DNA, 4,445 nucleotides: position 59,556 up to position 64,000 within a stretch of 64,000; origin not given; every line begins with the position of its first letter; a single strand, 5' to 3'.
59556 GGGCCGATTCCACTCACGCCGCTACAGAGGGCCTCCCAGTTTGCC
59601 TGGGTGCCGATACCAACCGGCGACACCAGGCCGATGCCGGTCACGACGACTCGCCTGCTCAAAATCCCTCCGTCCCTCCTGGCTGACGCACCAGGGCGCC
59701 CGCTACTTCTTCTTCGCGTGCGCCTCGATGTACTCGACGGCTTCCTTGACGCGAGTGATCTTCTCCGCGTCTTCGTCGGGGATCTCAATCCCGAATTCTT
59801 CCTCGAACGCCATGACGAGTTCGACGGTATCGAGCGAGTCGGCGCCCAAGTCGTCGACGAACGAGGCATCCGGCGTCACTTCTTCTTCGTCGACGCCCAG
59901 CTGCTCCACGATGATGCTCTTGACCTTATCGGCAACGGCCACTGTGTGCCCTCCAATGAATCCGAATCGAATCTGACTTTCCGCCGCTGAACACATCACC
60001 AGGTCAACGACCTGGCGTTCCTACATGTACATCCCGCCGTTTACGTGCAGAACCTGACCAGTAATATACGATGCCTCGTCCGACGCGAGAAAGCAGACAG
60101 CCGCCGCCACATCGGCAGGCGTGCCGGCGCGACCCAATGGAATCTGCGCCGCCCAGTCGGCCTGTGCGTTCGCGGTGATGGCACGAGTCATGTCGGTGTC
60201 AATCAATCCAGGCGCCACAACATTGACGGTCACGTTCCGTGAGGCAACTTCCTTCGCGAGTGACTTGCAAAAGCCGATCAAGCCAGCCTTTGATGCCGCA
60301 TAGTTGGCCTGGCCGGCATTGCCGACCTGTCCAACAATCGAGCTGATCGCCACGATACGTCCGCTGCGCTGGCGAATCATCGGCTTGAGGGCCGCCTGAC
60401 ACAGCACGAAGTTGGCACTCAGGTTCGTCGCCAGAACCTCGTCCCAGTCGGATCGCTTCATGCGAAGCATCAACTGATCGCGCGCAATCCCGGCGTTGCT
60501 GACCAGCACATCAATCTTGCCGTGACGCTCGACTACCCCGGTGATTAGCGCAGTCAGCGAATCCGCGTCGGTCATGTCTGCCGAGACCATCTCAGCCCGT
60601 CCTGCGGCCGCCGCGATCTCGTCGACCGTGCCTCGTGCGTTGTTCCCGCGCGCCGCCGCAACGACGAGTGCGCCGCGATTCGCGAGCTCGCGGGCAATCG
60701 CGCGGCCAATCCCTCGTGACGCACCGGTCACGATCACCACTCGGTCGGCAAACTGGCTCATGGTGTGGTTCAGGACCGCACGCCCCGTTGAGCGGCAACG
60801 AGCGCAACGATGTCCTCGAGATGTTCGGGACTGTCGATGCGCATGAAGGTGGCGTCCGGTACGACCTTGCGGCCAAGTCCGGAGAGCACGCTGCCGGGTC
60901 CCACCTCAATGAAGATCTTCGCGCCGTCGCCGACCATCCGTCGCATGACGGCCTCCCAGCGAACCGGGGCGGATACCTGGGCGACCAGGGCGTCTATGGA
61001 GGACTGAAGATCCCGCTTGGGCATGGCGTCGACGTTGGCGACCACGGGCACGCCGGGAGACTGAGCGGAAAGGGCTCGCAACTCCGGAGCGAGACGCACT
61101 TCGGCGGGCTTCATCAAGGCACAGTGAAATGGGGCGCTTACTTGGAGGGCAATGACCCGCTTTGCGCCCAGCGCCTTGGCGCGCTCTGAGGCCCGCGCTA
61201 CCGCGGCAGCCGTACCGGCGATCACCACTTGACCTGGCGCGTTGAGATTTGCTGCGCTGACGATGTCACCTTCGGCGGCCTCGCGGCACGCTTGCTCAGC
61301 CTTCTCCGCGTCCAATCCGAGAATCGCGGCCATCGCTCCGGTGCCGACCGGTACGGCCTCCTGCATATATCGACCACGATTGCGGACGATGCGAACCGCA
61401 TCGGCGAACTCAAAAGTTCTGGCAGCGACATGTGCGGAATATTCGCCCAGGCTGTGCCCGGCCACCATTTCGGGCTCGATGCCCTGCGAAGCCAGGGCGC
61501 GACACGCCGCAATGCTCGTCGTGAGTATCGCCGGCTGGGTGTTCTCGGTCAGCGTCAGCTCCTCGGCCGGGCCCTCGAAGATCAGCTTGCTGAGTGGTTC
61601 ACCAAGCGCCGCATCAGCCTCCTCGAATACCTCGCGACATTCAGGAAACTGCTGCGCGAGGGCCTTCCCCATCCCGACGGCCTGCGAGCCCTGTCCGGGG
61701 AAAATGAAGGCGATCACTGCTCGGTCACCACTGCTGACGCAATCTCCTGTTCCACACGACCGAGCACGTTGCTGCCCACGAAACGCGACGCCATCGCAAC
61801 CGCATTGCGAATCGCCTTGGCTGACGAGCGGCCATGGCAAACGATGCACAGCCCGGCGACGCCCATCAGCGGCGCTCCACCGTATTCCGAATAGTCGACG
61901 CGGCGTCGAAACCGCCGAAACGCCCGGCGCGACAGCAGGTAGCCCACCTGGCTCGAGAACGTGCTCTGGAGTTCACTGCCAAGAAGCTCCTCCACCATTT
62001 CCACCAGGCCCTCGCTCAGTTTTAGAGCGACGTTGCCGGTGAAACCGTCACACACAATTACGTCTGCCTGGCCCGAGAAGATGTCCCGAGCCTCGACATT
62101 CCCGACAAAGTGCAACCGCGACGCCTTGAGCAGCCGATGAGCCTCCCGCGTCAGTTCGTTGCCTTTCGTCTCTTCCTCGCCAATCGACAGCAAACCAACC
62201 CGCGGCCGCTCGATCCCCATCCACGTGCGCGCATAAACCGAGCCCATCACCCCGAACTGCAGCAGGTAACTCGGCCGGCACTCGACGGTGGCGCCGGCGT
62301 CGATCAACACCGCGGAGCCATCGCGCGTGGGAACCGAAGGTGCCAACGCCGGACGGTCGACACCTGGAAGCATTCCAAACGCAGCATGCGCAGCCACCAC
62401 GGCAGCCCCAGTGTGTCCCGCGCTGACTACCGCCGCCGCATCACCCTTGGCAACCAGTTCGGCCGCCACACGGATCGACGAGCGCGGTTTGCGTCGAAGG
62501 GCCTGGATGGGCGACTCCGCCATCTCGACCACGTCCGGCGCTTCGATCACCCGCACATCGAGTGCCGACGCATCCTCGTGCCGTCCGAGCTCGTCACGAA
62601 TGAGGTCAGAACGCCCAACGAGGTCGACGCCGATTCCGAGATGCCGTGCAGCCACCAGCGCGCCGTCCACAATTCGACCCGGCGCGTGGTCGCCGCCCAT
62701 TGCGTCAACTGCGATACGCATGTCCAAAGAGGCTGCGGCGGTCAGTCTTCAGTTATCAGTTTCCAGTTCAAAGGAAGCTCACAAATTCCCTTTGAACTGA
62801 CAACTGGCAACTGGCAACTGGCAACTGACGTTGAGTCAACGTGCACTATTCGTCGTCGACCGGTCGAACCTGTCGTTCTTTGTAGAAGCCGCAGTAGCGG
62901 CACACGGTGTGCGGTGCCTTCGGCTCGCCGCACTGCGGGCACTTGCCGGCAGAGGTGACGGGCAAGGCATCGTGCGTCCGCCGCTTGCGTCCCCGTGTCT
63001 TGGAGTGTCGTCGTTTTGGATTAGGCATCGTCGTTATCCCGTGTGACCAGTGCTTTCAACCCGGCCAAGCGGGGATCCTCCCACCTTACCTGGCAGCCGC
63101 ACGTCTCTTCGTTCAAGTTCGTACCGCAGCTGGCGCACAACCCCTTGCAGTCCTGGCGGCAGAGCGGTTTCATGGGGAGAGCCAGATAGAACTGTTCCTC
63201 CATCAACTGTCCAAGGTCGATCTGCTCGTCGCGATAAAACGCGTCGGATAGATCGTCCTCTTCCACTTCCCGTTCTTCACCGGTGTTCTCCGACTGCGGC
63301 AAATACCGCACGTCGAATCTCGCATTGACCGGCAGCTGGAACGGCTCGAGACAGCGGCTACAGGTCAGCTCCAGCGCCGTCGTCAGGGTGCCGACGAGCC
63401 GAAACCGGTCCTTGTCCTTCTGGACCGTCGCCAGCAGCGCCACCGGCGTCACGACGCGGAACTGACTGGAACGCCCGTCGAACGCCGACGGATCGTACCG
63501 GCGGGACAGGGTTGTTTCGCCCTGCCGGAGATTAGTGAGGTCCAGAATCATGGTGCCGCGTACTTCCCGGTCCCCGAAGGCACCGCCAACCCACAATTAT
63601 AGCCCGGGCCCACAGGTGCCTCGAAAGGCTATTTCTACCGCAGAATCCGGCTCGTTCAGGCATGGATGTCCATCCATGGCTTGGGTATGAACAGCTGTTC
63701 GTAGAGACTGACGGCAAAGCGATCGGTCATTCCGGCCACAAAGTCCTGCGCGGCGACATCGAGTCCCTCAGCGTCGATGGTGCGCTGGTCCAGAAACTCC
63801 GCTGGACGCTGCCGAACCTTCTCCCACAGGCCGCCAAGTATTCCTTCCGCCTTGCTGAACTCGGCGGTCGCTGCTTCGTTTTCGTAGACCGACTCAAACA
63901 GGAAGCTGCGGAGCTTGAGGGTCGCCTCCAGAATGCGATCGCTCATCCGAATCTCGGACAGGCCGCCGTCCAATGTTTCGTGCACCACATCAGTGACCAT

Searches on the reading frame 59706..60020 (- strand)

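Call 57: search_protein_families(library=pfam, proteins=[window:59706-60020:-], max_evalue=0.01)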
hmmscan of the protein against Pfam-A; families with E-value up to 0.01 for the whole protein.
window:59706-60020:- (105 aa): 4 families
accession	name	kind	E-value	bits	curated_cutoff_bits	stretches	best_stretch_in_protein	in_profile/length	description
PF00550.31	PP-binding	-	1.2e-17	64.3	20.8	1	31-98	1-67/67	Phosphopantetheine attachment site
PF14573.12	PP-binding_2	-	0.00032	21.3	32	1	56-103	42-89/96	Acyl-carrier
PF23297.2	ACP_SdgA_C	-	0.0014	19.1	27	1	29-104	11-85/95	Highly reducing polyketide synthase sdgA, C-terminal ACP domain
PF16320.10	Ribosomal_L12_N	-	0.0086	16.2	25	0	63-79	15-31/48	Ribosomal protein L7/L12 dimerisation domain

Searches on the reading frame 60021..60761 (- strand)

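Call 56: search_protein_families(library=pfam, proteins=[window:60021-60761:-], max_evalue=0.0001)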
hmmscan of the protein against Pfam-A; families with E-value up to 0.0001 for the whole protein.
window:60021-60761:- (246 aa): 6 families
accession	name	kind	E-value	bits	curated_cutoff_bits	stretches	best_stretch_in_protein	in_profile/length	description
PF13561.12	adh_short_C2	-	1.8e-68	231.1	27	1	13-244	1-235/236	Enoyl-(Acyl carrier protein) reductase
PF00106.31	adh_short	-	3.9e-61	206.4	26.6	1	7-198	1-193/195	short chain dehydrogenase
PF08659.16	KR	-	4.6e-22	79.3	22.6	1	9-170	3-165/180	KR domain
PF01370.27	Epimerase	-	5.5e-08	33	20.9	1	9-185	1-176/240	NAD dependent epimerase/dehydratase family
PF13460.12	NAD_binding_10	-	4.5e-07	30.3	27.2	1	13-223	1-178/184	NAD(P)H-binding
PF23441.1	SDR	-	3.8e-05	23.6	27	1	4-245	5-256/258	SDR-like rossmann domain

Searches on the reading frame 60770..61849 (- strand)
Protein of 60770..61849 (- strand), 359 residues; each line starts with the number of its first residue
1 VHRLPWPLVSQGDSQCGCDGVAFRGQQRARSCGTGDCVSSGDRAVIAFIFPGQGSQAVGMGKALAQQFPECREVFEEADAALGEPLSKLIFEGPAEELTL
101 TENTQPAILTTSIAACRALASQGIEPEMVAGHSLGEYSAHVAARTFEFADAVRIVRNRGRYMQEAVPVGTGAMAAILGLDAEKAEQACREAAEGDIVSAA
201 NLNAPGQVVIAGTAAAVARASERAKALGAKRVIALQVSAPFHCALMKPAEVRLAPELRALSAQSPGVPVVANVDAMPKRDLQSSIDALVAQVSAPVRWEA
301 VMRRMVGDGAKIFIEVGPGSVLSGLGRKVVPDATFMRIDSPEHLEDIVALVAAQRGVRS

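Call 19: search_protein_families(library=pfam, proteins=[window:60770-61849:-], max_evalue=0.001)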
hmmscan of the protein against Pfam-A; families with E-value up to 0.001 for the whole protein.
window:60770-61849:- (359 aa): 1 family
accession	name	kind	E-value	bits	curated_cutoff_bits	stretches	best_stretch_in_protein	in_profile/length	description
PF00698.26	Acyl_transf_1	-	1.3e-41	143.6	32.7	1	48-325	2-274/319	Acyl transferase domain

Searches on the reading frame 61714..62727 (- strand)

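Call 19: search_protein_families(library=pfam, proteins=[window:61714-62727:-], max_evalue=0.001)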
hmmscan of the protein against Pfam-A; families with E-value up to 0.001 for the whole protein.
window:61714-62727:- (337 aa): 1 family
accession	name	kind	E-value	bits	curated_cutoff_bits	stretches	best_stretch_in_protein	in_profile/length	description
PF02504.20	FA_synthesis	-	8.6e-111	370.5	29.1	1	3-322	1-322/324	Fatty acid synthesis protein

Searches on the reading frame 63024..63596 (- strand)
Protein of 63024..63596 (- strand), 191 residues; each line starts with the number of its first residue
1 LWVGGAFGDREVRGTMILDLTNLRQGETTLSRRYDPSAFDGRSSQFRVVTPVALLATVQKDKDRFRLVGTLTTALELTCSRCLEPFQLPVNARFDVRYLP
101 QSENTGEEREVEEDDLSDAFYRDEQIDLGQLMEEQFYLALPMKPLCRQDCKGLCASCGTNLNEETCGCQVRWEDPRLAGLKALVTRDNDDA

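Call 56: search_protein_families(library=pfam, proteins=[window:63024-63596:-], max_evalue=0.0001)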
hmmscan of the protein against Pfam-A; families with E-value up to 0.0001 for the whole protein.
window:63024-63596:- (191 aa): 1 family
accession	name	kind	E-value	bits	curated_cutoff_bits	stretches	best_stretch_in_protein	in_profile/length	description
PF02620.22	YceD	-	6.5e-35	120.2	33.2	1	69-183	3-118/119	Large ribosomal RNA subunit accumulation protein YceD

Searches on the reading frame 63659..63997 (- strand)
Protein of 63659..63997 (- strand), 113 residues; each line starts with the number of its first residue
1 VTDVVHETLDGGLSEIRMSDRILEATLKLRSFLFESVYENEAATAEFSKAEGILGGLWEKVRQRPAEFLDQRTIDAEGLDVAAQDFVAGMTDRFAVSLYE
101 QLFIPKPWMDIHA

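Call 57: search_protein_families(library=pfam, proteins=[window:63659-63997:-], max_evalue=0.01)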
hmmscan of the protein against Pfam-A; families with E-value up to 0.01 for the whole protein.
window:63659-63997:- (113 aa): 1 family
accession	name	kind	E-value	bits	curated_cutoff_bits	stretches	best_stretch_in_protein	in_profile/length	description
PF13286.11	HD_assoc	-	1.3e-14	54.9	22.2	1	16-101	1-91/91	Phosphohydrolase-associated domain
